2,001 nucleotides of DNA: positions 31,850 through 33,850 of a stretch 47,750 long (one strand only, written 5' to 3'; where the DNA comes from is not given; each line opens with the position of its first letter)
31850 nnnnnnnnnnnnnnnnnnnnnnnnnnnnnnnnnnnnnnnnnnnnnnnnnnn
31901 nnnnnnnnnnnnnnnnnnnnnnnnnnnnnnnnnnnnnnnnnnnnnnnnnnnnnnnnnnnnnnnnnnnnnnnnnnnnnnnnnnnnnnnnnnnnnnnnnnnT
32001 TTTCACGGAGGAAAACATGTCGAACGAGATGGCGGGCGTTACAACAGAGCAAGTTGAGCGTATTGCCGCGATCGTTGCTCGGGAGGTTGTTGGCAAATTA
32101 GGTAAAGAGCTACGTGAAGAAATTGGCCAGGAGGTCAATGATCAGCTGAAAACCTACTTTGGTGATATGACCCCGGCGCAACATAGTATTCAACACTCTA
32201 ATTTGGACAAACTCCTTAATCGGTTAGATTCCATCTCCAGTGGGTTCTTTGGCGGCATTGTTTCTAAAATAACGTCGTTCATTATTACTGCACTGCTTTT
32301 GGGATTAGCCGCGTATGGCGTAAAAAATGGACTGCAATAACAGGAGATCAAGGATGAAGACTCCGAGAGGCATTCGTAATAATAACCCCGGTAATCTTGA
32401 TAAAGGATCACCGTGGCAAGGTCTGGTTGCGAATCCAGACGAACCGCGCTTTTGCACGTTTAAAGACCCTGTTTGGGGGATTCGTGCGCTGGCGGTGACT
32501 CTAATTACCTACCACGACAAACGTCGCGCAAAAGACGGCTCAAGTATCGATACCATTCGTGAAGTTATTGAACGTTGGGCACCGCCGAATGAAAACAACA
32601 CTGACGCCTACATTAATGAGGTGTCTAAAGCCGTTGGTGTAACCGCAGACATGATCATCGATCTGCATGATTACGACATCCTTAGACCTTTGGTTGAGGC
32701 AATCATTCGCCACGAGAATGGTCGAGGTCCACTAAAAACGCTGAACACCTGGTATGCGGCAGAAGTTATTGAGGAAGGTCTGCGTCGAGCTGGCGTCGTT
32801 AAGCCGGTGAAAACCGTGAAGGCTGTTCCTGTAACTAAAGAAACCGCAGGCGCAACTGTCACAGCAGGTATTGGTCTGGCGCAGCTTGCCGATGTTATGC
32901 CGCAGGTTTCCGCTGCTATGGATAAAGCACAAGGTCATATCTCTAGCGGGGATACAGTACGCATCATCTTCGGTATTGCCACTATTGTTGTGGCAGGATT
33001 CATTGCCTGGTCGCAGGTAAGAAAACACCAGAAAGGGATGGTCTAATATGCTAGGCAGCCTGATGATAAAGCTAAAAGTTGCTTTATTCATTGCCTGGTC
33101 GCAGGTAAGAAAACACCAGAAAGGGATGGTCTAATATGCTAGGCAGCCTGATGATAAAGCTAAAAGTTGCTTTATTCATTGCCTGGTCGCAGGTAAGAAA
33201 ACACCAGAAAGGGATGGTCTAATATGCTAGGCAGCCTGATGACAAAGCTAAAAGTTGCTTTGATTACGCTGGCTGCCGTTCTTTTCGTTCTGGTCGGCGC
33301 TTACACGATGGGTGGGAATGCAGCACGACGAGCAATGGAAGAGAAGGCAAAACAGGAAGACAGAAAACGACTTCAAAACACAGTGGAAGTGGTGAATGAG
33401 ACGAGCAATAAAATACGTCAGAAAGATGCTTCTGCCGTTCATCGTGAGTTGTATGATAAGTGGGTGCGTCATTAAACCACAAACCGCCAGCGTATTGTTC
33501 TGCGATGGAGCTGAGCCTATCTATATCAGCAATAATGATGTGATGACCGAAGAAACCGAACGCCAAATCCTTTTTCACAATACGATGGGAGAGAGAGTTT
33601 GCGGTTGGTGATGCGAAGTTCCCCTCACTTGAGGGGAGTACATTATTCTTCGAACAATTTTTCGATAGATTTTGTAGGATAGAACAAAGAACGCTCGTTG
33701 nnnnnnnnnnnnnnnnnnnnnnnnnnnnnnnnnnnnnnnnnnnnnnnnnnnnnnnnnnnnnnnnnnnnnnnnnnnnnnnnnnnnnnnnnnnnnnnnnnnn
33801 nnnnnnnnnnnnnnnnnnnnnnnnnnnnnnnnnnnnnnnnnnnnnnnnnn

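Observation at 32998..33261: Exact 88-bp tandem triplication spanning the endolysin stop and spanin start, creating two extra mini-ORFs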

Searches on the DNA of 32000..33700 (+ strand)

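Call 5: search_dna_similar(query=window:32000-33700:+, collection=phages, mode=near, max_rows=40)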
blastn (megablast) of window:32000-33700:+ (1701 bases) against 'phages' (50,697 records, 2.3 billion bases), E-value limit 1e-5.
Records with a match: 6; places in all: 6; records where one place covers at least 80% of the query: 4.
Best place of each record, by identity: 95-99% 2; 90-95% 2; 80-90% 2.
By first word of the organism name: Escherichia 4; Salmonella 2.
By host as written in the record: Salmonella enterica subsp. enterica serovar Typhimurium strain LT2 2; - 1; Escherichia coli strain SCU-107 1; Escherichia coli strain SCU-175 1; Escherichia coli str. K-12 substr. MG1655 1.
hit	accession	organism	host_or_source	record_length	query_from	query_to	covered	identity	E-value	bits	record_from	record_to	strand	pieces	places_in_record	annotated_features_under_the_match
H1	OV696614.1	Escherichia phage Cyrano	-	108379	1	1701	100%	97.7%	0e+0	2938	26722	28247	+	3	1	Endolysin | Holin | Rz spanin | Rz1 spanin | KacT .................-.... toxin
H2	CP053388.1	Escherichia phage CMS-2020a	Escherichia coli strain SCU-107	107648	3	1701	100%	93.5%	0e+0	2536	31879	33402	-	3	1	record has no annotation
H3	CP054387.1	Escherichia phage CMS-2020a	Escherichia coli strain SCU-175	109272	87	1701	95%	95.8%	0e+0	2618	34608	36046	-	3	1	record has no annotation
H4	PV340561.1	Escherichia phage PhiR41_1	Escherichia coli str. K-12 substr. ...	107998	1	1594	94%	93.4%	0e+0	2369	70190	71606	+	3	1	hypothetical protein (x4)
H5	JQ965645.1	Salmonella phage SSU5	Salmonella enterica subsp. enterica ...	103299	1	1063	62%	83.1%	0e+0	965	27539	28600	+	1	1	putative endolysin | putative holin | hypothetical protein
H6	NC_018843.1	Salmonella phage SSU5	Salmonella enterica subsp. enterica ...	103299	1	1063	62%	83.1%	0e+0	965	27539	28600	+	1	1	endolysin | putative holin | Rz-like spanin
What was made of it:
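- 32017..32340 (+): Holin candidate (107 aa), first gene of the lysis operon. Cyrano annotates the homologue as holin (call 5).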

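Call 6: search_dna_similar(query=window:32000-33700:+, collection=plasmids, mode=near, max_rows=40)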
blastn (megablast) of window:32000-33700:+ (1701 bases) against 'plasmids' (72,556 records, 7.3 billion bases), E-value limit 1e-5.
Records with a match: 403; places in all: 406; records where one place covers at least 80% of the query: 211.
Best place of each record, by identity: 95-99% 93; 90-95% 94; 80-90% 210; 60-80% 6.
By first word of the organism name: Escherichia 230; Enterobacter 87; Salmonella 42; Citrobacter 23; Shigella 8; Cronobacter 6; Klebsiella 3; uncultured 1; Kluyvera 1; Raoultella 1; and 1 more.
By predicted mobility (MOB-suite, as given by PLSDB): non-mobilizable 385; mobilizable 13; conjugative 5.
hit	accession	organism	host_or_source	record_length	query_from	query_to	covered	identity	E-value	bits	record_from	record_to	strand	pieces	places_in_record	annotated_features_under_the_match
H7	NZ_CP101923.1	Escherichia coli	whole organism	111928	1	1701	100%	98.5%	0e+0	3011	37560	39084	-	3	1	hypothetical protein (x3) | GNAT family N-acetyltransferase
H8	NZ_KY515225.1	Escherichia coli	-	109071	1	1701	100%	98.5%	0e+0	3011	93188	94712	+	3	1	hypothetical protein (x3) | GNAT family N-acetyltransferase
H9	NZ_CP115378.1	Escherichia coli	dog,pure culture,Endometrium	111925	1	1701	100%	98.5%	0e+0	3011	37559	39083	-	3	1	hypothetical protein (x3) | GNAT family N-acetyltransferase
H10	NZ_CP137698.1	Escherichia coli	whole organism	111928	1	1701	100%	98.5%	0e+0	3011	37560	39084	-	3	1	hypothetical protein (x3) | GNAT family N-acetyltransferase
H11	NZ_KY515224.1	Escherichia coli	-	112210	1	1701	100%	98.4%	0e+0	3007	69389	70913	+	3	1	hypothetical protein (x3) | GNAT family N-acetyltransferase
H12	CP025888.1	Escherichia coli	Homo sapiens,stool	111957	1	1701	100%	98.4%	0e+0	3005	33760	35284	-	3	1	record has no annotation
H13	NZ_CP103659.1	Escherichia coli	Homo sapiens,blood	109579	1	1701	100%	98.4%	0e+0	3005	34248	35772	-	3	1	hypothetical protein (x3) | GNAT family N-acetyltransferase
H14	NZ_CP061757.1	Escherichia coli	Bos taurus,Isolate,beef trimmings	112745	1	1701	100%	98.4%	0e+0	3005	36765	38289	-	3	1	hypothetical protein (x3) | GNAT family N-acetyltransferase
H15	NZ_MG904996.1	Escherichia coli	pig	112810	1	1701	100%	98.4%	0e+0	3005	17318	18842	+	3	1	hypothetical protein (x3) | GNAT family N-acetyltransferase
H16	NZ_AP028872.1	Escherichia coli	Homo sapiens,stool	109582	1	1701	100%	98.4%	0e+0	3005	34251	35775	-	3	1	hypothetical protein (x3) | GNAT family N-acetyltransferase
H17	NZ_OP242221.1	Escherichia coli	Homo sapiens,stool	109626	1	1701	100%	98.3%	0e+0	2994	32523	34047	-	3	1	hypothetical protein (x3) | GNAT family N-acetyltransferase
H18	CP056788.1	Escherichia coli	culture,Freshwater sample from upstream ...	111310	1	1701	100%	98.2%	0e+0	2988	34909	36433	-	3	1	hypothetical protein (x3) | GNAT family N-acetyltransferase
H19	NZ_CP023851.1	Escherichia coli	Homo sapiens,Bacterial isolate,UTI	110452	1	1701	100%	98.1%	0e+0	2977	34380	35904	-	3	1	membrane protein | hypothetical protein (x2) | GNAT family N-acetyltransferase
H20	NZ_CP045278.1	Escherichia coli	Homo sapiens,Whole organism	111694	1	1701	100%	98.1%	0e+0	2978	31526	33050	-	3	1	hypothetical protein (x3) | GNAT family N-acetyltransferase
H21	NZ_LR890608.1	Escherichia coli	Homo sapiens,urine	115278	1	1701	100%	98.1%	0e+0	2978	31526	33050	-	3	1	hypothetical protein (x3) | GNAT family N-acetyltransferase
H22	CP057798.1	Escherichia coli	culture,Pooled pig faecal samples ...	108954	1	1701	100%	98.1%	0e+0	2971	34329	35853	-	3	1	hypothetical protein (x3) | GNAT family N-acetyltransferase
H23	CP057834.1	Escherichia coli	culture,Pooled pig faecal samples ...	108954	1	1701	100%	98.1%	0e+0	2971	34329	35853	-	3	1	hypothetical protein (x3) | GNAT family N-acetyltransferase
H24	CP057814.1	Escherichia coli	culture,Pooled pig faecal samples ...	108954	1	1701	100%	98.1%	0e+0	2971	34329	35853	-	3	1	hypothetical protein (x3) | GNAT family N-acetyltransferase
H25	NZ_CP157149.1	Escherichia coli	culture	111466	1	1701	100%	98.1%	0e+0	2971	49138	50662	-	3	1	hypothetical protein (x3) | GNAT family N-acetyltransferase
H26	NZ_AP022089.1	Escherichia coli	-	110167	1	1701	100%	98.0%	0e+0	2966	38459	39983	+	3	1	hypothetical protein (x3) | GNAT family N-acetyltransferase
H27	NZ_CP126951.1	Escherichia coli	Gallus gallus,liver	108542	1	1701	100%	98.0%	0e+0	2961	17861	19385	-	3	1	hypothetical protein (x3) | GNAT family N-acetyltransferase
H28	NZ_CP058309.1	Escherichia coli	Giant Panda,cell culture,fece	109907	1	1701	100%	97.9%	0e+0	2955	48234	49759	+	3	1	hypothetical protein (x3) | GNAT family N-acetyltransferase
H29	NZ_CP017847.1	Escherichia coli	Homo sapiens,faeces,feces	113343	1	1701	100%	97.8%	0e+0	2944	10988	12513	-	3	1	hypothetical protein (x3) | GNAT family N-acetyltransferase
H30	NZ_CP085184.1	Escherichia coli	Homo sapiens,cell culture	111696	1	1701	100%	97.8%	0e+0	2944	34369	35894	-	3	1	hypothetical protein (x3) | GNAT family N-acetyltransferase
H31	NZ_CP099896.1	Escherichia albertii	TBG,cell culture,feces,Poyang Lake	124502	1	1701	100%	97.8%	0e+0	2944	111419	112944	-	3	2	hypothetical protein (x3) | GNAT family N-acetyltransferase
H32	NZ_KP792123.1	Escherichia coli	-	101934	1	1701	100%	97.8%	0e+0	2944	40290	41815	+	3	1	hypothetical protein (x3) | GNAT family N-acetyltransferase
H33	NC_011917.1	Escherichia coli LF82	-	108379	1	1701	100%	97.7%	0e+0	2938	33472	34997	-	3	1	hypothetical protein (x3) | GNAT family N-acetyltransferase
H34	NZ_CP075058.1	Escherichia coli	swine,metagenomic assembly,intestinal ...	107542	1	1701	100%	97.7%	0e+0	2938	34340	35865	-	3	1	hypothetical protein (x3) | GNAT family N-acetyltransferase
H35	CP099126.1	Escherichia coli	culture,Pooled soil sample collected ...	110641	1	1701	100%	97.7%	0e+0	2938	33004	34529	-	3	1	hypothetical protein (x3) | GNAT family N-acetyltransferase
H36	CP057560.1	Escherichia coli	culture,Pooled sheep faecal samples ...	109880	1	1701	100%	97.7%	0e+0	2938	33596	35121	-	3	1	hypothetical protein (x3) | GNAT family N-acetyltransferase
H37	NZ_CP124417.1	Escherichia coli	environmental: river near WWTP effluent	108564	1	1701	100%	97.7%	0e+0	2938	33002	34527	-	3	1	hypothetical protein (x3) | GNAT family N-acetyltransferase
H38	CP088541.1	Escherichia coli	Homo sapiens,blood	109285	1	1701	100%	97.6%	0e+0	2930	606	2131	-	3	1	hypothetical protein (x3) | GNAT family N-acetyltransferase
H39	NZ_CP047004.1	Escherichia coli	chicken,whole organism,intestinal and ...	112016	1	1701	100%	97.6%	0e+0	2927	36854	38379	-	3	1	hypothetical protein (x3) | GNAT family N-acetyltransferase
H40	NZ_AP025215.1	Escherichia coli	Homo sapiens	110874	1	1701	100%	97.6%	0e+0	2927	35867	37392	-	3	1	hypothetical protein (x3) | GNAT family N-acetyltransferase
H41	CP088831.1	Escherichia coli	Homo sapiens,blood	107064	1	1701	100%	97.6%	0e+0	2927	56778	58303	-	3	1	hypothetical protein (x3) | GNAT family N-acetyltransferase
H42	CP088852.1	Escherichia coli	Homo sapiens,blood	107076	1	1701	100%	97.6%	0e+0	2927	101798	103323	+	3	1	hypothetical protein (x3) | GNAT family N-acetyltransferase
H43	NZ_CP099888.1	Escherichia albertii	GWG,cell culture,feces,Poyang Lake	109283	1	1701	100%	97.6%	0e+0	2927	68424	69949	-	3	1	hypothetical protein (x3) | GNAT family N-acetyltransferase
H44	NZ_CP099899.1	Escherichia albertii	TBG,cell culture,feces,Poyang Lake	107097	1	1701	100%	97.6%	0e+0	2927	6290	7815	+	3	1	hypothetical protein (x3) | GNAT family N-acetyltransferase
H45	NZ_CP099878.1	Escherichia albertii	EW,cell culture,feces,Poyang Lake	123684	1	1701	100%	97.6%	0e+0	2927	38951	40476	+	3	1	hypothetical protein (x3) | GNAT family N-acetyltransferase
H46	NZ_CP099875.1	Escherichia albertii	EW,cell culture,feces,Poyang Lake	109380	1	1701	100%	97.6%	0e+0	2927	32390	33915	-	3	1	hypothetical protein (x3) | GNAT family N-acetyltransferase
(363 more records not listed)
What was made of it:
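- Closest known: Lysis cassette of SSU5-like phage-plasmids. Same: Same gene order, and 97.7-98.5% nucleotide identity to Cyrano and many E. coli plasmids across holin, endolysin, spanins and GNAT toxin (calls 5, 6).
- Close relatives span about 1525 nt against the 1701-nt query (calls 5, 6).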

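Call 7: search_dna_similar(query=window:33061-33110:+, collection=ecoli_genomes, mode=near, max_rows=40, max_evalue=0.001)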
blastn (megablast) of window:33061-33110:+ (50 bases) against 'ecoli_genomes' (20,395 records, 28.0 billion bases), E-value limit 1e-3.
No match.

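Call 8: search_dna_similar(query=window:33061-33110:+, collection=plasmids, mode=near, max_rows=40, max_evalue=0.001)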
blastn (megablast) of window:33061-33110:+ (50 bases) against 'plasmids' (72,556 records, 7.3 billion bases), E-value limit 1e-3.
No match.

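Call 9: search_dna_similar(query=window:33061-33110:+, collection=phages, mode=near, max_rows=40, max_evalue=0.001)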
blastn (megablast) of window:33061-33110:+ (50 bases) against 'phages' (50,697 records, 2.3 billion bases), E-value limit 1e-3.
No match.
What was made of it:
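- Tried and rejected: Megablast against phages, plasmids and complete E. coli genomes gave no hits (calls 7-9).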

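Call 32: search_dna_similar(query=window:33174-33261:+, collection=ecoli_genomes, mode=near, max_rows=15)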
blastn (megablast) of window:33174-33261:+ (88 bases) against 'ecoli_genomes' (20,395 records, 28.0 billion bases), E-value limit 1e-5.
Records with a match: 210; places in all: 210; records where one place covers at least 80% of the query: 210.
Genomes with a match: 210 of 5426; with a place that covers at least 80% of the query: 210. Places per genome that has any: lowest 1, median 1, highest 1. On chromosomes: 0 places; on plasmids: 210.
Best place of each record, by identity: >=99% 154; 95-99% 56.
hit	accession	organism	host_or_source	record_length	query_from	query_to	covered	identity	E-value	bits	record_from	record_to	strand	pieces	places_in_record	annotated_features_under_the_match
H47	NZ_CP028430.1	Escherichia coli strain RM9131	Bos taurus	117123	1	88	100%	100.0%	9e-38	163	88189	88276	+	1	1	hypothetical protein (x2)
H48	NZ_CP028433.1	Escherichia coli strain RM9975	Corvus brachyrhynchos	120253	1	88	100%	100.0%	9e-38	163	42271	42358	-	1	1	hypothetical protein (x2)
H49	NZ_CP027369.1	Escherichia coli strain 2014C-3307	Homo sapiens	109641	1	88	100%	100.0%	9e-38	163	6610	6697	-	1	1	hypothetical protein (x2)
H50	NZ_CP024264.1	Escherichia coli O169:H41 strain F6326-C1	missing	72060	1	88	100%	100.0%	9e-38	163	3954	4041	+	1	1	hypothetical protein (x2)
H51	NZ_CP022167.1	Escherichia coli strain M160133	Homo sapiens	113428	1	88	100%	100.0%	9e-38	163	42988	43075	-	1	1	hypothetical protein (x2)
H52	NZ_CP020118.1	Escherichia coli strain AR_0104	missing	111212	1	88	100%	100.0%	9e-38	163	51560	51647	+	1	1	membrane protein | hypothetical protein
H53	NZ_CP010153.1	Escherichia coli strain D9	dog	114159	1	88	100%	100.0%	9e-38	163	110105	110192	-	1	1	membrane protein | hypothetical protein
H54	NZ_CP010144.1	Escherichia coli strain D4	dog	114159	1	88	100%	100.0%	9e-38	163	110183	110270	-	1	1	membrane protein | hypothetical protein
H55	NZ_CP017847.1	Escherichia coli strain FMU073332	Homo sapiens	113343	1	88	100%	100.0%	9e-38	163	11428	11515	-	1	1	hypothetical protein (x2)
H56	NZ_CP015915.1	Escherichia coli strain 210205630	swine cecum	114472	1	88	100%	100.0%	9e-38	163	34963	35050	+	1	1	hypothetical protein (x2)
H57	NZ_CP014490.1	Escherichia coli strain G749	Homo sapiens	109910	1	88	100%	100.0%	9e-38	163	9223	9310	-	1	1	hypothetical protein (x2)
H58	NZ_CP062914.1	Escherichia coli O112ab:H8 strain Res13-Lact-EA06-22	Sus scrofa domesticus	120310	1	88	100%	100.0%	9e-38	163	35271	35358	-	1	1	membrane protein | hypothetical protein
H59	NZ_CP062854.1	Escherichia coli O9:H10 strain Res13-Lact-PEB20-37-A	Sus scrofa domesticus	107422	1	88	100%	100.0%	9e-38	163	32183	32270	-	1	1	hypothetical protein (x2)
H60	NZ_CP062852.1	Escherichia coli O9:H10 strain Res13-Lact-PEB21-38-A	Sus scrofa domesticus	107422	1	88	100%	100.0%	9e-38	163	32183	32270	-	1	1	hypothetical protein (x2)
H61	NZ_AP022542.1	Escherichia coli strain THO-010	Homo sapiens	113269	1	88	100%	100.0%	9e-38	163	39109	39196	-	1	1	membrane protein | hypothetical protein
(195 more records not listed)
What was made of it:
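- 210 records give 210 places in complete E. coli genomes (call 32).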

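Call 33: search_dna_similar(query=window:33174-33261:+, collection=plasmids, mode=near, max_rows=15)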
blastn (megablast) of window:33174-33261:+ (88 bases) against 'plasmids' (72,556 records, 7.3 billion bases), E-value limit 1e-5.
Records with a match: 188; places in all: 189; records where one place covers at least 80% of the query: 188.
Best place of each record, by identity: >=99% 133; 95-99% 55.
By first word of the organism name: Escherichia 180; Shigella 7; uncultured 1.
By predicted mobility (MOB-suite, as given by PLSDB): non-mobilizable 185; mobilizable 2; conjugative 1.
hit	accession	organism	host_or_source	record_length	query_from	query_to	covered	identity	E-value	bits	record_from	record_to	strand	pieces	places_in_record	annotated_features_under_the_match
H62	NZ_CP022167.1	Escherichia coli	Homo sapiens,urine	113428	1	88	100%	100.0%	2e-38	163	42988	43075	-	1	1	hypothetical protein (x2)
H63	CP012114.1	Escherichia coli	Gallus gallus domesticus,peritoneal ...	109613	1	88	100%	100.0%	2e-38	163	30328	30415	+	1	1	membrane protein | hypothetical protein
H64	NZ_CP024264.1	Escherichia coli O169:H41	-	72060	1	88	100%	100.0%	2e-38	163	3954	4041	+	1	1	hypothetical protein (x2)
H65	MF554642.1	uncultured bacterium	-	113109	1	88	100%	100.0%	2e-38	163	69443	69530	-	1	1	structural protein p5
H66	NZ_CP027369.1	Escherichia coli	Homo sapiens,stool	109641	1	88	100%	100.0%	2e-38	163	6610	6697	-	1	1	hypothetical protein (x2)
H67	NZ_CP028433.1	Escherichia coli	Corvus brachyrhynchos,feces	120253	1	88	100%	100.0%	2e-38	163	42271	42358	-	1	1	hypothetical protein (x2)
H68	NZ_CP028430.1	Escherichia coli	Bos taurus,feces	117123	1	88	100%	100.0%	2e-38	163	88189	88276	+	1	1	hypothetical protein (x2)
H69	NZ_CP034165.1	Escherichia albertii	-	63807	1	88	100%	100.0%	2e-38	163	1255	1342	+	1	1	hypothetical protein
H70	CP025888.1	Escherichia coli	Homo sapiens,stool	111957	1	88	100%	100.0%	2e-38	163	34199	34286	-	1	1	record has no annotation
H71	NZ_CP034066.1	Shigella sonnei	Homo sapiens,stool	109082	1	88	100%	100.0%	2e-38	163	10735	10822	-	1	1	membrane protein | hypothetical protein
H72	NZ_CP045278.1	Escherichia coli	Homo sapiens,Whole organism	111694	1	88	100%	100.0%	2e-38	163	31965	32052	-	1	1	hypothetical protein (x2)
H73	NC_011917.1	Escherichia coli LF82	-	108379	1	88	100%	100.0%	2e-38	163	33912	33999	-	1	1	hypothetical protein (x2)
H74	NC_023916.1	Escherichia coli H89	clinical isolate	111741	1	88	100%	100.0%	2e-38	163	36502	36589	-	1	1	hypothetical protein (x2)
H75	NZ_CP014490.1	Escherichia coli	Homo sapiens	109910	1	88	100%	100.0%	2e-38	163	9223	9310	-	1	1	hypothetical protein (x2)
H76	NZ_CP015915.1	Escherichia coli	swine cecum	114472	1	88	100%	100.0%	2e-38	163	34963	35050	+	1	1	hypothetical protein (x2)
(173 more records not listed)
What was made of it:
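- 188 records give 189 places in PLSDB (call 33). The array is absent from all finished genomes and plasmids (calls 7-9, 32, 33).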

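Call 46: search_rna_families(source=window, start=32700, end=33700, threshold=evalue, max_evalue=1)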
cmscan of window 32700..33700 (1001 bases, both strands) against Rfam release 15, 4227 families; matches with E-value up to 1: 0.
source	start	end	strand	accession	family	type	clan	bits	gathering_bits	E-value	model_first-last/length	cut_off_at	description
